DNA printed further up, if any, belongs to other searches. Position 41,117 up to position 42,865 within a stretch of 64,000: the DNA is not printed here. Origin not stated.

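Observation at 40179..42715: Two non-canonical genes inserted between tssL and tssM: a TPR membrane protein and a LIVBP-like periplasmic-binding lipoprotein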

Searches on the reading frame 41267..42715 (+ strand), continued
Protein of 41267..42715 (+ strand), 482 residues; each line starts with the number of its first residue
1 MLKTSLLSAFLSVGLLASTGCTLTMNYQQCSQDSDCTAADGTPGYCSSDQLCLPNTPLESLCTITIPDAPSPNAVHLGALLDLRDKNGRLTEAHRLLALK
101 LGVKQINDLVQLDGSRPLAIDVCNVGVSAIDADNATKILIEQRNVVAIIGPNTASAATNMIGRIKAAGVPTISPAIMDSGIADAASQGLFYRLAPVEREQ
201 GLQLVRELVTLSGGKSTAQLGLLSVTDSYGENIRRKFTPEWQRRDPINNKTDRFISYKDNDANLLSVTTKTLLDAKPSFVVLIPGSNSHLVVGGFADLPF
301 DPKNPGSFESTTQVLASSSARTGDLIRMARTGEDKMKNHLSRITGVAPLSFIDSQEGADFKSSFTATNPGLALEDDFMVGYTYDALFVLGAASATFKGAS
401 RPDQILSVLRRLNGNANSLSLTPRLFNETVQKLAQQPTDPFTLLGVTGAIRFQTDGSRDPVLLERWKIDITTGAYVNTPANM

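Call 45: search_solved_structures(query=A1, max_evalue=0.01, show_alignments=3)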
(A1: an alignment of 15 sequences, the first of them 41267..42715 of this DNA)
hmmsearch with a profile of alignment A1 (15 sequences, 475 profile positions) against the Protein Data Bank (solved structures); distinct sequences matched with E-value up to 0.01: 5.
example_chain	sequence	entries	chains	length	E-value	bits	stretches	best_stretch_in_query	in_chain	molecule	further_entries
4gnr_A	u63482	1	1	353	5.2e-09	38.6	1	90-177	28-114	ABC transporter substrate-binding protein-branched chain amino acid transport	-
3lmk_A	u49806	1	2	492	0.0055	18.7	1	135-226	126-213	Metabotropic glutamate receptor 5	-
6n4y_A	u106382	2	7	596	0.0079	18.2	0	135-225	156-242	Metabotropic glutamate receptor 5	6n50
4obb_A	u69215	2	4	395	0.0089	18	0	47-177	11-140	Amino acid/amide ABC transporter substrate-binding protein, HAAT family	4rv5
4nqr_A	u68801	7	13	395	0.0097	17.9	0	47-177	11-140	Amino acid/amide ABC transporter substrate-binding protein, HAAT family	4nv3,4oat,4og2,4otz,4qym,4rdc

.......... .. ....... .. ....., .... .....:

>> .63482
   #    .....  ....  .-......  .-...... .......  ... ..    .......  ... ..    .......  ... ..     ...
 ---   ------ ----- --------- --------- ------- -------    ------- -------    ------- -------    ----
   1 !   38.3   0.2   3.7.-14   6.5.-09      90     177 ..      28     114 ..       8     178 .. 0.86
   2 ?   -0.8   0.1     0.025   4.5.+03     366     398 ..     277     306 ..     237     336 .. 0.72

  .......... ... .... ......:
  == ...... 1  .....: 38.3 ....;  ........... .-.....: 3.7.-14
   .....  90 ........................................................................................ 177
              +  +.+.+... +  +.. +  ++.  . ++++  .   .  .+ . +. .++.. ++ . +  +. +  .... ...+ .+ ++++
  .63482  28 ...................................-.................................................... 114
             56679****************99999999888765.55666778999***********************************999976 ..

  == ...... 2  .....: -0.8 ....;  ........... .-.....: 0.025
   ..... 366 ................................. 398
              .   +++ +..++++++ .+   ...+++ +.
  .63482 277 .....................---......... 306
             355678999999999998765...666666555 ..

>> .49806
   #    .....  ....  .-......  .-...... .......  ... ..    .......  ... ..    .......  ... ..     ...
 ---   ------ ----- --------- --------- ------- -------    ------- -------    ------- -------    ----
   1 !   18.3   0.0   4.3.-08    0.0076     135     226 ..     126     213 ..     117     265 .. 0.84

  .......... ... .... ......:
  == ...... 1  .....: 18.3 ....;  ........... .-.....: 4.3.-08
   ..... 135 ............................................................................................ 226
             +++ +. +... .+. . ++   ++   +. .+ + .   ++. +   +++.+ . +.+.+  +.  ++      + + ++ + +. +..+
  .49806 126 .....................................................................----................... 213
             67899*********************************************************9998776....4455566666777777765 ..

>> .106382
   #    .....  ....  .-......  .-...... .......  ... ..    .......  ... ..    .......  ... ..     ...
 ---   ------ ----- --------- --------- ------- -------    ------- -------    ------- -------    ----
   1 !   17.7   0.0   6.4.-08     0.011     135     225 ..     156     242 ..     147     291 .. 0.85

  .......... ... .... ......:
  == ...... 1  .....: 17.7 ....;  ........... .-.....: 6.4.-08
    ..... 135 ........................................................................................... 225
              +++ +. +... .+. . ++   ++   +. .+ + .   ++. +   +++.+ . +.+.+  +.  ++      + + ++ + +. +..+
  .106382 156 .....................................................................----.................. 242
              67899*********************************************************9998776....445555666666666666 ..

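Call 47: search_protein_representatives(alignment_id=A1)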
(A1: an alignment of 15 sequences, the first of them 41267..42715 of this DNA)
Query: 15 sequences, 475 profile positions. Proteins with E-value up to 0.001 (for the whole library): 1579; up to 1e-10: 362; up to 1e-30: 49. The best 150 are listed.
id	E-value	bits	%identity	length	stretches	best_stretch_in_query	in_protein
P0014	8.3e-245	829.4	-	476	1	1-475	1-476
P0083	3.5e-162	556.9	-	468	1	8-471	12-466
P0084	8.1e-145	499.7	-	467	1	5-473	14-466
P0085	7.5e-122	423.9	-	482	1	3-473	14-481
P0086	5.9e-98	345.1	-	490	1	1-467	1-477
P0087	7.5e-93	328.3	-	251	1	3-249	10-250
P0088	2.7e-92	326.5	-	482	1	5-472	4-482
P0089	6.1e-92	325.3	-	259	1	2-189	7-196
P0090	2.4e-90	320.0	-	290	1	176-473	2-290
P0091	4.9e-87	309.1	-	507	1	5-465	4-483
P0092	9.3e-81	288.4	-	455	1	5-474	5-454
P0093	3.4e-78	280.0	-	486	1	9-465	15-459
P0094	7.1e-75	269.0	-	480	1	8-469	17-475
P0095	1.9e-72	261.0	-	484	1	6-471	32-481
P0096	3.6e-70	253.5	-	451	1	12-464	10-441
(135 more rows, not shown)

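Call 53: list_cluster_members(proteins=[P0083, P0084, P0085, P0086, P0088, P0091, P0092, P0093, P0094, P0095])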
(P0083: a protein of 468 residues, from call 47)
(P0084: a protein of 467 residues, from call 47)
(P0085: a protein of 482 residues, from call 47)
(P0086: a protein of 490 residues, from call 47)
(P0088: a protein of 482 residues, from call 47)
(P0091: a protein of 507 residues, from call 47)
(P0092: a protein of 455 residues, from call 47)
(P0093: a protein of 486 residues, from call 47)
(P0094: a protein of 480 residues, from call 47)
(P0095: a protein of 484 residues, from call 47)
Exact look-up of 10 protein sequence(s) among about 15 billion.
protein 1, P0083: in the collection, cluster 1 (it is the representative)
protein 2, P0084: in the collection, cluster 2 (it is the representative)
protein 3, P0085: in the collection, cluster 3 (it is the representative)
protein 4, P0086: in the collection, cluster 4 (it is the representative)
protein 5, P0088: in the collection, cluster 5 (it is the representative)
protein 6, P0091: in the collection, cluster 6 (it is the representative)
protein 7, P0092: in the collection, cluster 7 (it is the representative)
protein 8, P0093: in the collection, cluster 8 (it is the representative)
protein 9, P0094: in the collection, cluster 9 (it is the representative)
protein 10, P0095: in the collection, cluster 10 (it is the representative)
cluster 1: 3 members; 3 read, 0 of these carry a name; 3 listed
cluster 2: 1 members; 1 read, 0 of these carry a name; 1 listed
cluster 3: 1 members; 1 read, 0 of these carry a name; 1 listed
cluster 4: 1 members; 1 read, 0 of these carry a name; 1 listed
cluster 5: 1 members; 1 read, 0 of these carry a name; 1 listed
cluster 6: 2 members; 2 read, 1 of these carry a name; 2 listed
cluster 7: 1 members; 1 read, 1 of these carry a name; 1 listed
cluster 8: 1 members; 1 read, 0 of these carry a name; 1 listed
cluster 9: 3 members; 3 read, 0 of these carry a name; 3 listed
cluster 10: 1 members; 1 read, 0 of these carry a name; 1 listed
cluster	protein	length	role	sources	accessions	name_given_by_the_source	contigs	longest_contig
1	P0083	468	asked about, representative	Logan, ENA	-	-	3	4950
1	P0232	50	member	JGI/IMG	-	-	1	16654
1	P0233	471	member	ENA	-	-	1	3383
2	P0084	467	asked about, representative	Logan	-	-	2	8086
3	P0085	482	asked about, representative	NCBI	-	-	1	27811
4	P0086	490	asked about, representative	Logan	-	-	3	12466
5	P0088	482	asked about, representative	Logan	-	-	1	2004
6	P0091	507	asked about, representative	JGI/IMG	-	ABC-type branched-subunit amino acid transport system substrate-binding protein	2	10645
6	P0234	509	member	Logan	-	-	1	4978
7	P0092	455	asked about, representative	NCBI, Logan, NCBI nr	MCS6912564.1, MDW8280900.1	MAG: ABC transporter substrate-binding protein [Myxococcales bacterium] | ABC transporter substrate-binding protein [Myxococcota bacterium]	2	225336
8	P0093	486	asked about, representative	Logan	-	-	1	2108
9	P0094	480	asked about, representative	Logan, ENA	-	-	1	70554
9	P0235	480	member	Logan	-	-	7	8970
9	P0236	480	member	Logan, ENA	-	-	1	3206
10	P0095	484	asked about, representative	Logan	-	-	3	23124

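Call 54: find_encoding_contigs(protein=P0092, flank=10000, max_places=1)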
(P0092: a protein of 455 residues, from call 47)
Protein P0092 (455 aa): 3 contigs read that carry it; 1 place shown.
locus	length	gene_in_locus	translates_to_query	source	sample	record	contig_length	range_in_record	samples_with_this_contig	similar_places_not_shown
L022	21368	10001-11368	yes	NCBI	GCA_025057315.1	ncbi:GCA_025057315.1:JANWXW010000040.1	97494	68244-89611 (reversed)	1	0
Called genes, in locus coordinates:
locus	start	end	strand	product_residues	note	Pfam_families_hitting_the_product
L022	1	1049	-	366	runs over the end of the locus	PF00512:HisKA (faint)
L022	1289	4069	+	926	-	PF00069:Pkinase, PF07714:PK_Tyr_Ser-Thr, PF03109:ABC1 (faint), PF00069:Pkinase, PF07714:PK_Tyr_Ser-Thr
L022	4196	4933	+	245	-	PF13646:HEAT_2 (weak)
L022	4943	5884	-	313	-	PF01435:Peptidase_M48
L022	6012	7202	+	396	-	PF01306:LacY_symp (weak), PF07690:MFS_1, PF12832:MFS_1_like, PF00083:Sugar_tr, PF13347:MFS_2, PF07690:MFS_1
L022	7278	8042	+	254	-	PF00481:PP2C, PF13672:PP2C_2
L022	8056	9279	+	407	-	PF13229:Beta_helix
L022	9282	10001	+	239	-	PF13424:TPR_12 (faint), PF13432:TPR_16 (weak), PF14559:TPR_19, PF00515:TPR_1, PF07719:TPR_2 (weak), PF13176:TPR_7 (weak)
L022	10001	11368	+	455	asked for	PF01094:ANF_receptor, PF13458:Peripla_BP_6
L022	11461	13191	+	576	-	PF00069:Pkinase, PF07714:PK_Tyr_Ser-Thr, PF01636:APH (faint)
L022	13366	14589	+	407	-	PF11104:PilM_2 (faint), PF14450:FtsA, PF02491:SHS2_FTSA, PF06723:MreB_Mbl, PF06277:EutA (weak), PF14450:FtsA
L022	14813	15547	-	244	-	PF05036:SPOR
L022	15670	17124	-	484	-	PF03734:YkuD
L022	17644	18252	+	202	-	PF01300:Sua5_yciO_yrdC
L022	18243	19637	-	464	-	PF01425:Amidase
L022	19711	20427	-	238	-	-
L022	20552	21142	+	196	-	-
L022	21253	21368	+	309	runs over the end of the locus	-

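Call 55: find_encoding_contigs(protein=P0085, flank=10000, max_places=1)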
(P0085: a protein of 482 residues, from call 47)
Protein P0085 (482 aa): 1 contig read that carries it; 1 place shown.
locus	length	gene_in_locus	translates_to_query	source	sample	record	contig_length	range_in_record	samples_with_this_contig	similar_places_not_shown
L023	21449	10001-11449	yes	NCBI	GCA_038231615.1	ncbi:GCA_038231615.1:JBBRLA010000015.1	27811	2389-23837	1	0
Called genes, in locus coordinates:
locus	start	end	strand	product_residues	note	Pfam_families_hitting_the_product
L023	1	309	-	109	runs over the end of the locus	-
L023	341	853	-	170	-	PF00132:Hexapep (weak)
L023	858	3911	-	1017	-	PF13620:CarboxypepD_reg, PF13715:CarbopepD_reg_2 (weak), PF25183:OMP_b-brl_4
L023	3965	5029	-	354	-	-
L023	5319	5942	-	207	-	-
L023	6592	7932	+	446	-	PF05936:T6SS_VasE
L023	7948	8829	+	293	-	PF09850:DotU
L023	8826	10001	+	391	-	PF07719:TPR_2 (faint), PF13174:TPR_6 (faint), PF13176:TPR_7 (faint), PF13428:TPR_14 (faint), PF13429:TPR_15 (faint), PF13432:TPR_16 (weak), PF00515:TPR_1 (faint), PF13181:TPR_8 (faint), +1 more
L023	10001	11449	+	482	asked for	PF13458:Peripla_BP_6, PF01094:ANF_receptor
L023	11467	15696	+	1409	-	PF14331:IcmF-related_N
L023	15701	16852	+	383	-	PF06812:ImpA_N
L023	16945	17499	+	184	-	PF05591:T6SS_VipA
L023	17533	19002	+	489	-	PF05943:VipB, PF18945:VipB_2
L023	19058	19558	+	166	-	PF05638:T6SS_HCP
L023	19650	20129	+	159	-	PF04965:GPW_gp25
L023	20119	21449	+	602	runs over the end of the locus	PF05947:T6SS_TssF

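Call 56: find_encoding_contigs(protein=P0094, flank=10000, max_places=1)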
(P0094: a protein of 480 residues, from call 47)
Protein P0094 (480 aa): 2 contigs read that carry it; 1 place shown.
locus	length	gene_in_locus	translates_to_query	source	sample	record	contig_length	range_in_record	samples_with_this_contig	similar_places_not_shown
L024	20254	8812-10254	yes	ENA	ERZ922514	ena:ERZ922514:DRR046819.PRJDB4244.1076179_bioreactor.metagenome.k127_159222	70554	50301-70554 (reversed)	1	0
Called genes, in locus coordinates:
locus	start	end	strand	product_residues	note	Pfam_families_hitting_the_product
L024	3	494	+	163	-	?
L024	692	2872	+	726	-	PF00999:Na_H_Exchanger, PF00582:Usp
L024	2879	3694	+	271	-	PF13560:HTH_31, PF01381:HTH_3, PF00359:PTS_EIIA_2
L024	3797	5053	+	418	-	PF00069:Pkinase, PF07714:PK_Tyr_Ser-Thr (weak)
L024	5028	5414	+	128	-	-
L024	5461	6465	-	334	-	PF03370:CBM_21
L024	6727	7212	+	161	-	PF00730:HhH-GPD (weak)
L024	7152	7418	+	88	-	-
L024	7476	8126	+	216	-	PF28474:DUF8412, PF13376:OmdA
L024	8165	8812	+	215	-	-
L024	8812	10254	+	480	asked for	PF13458:Peripla_BP_6, PF01094:ANF_receptor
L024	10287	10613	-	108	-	PF00708:Acylphosphatase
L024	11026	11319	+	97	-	-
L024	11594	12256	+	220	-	-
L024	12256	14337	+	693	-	-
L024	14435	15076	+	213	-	PF14921:APCDDC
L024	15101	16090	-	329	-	PF19187:HTH_PafC, PF13280:WYL, PF25583:WCX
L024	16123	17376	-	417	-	PF13280:WYL, PF25583:WCX (weak)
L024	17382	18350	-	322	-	PF01522:Polysacc_deac_1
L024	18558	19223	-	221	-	PF00561:Abhydrolase_1, PF05728:UPF0227, PF12697:Abhydrolase_6, PF00326:Peptidase_S9 (faint), PF12146:Hydrolase_4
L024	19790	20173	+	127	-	PF00072:Response_reg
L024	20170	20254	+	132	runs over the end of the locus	PF01584:CheW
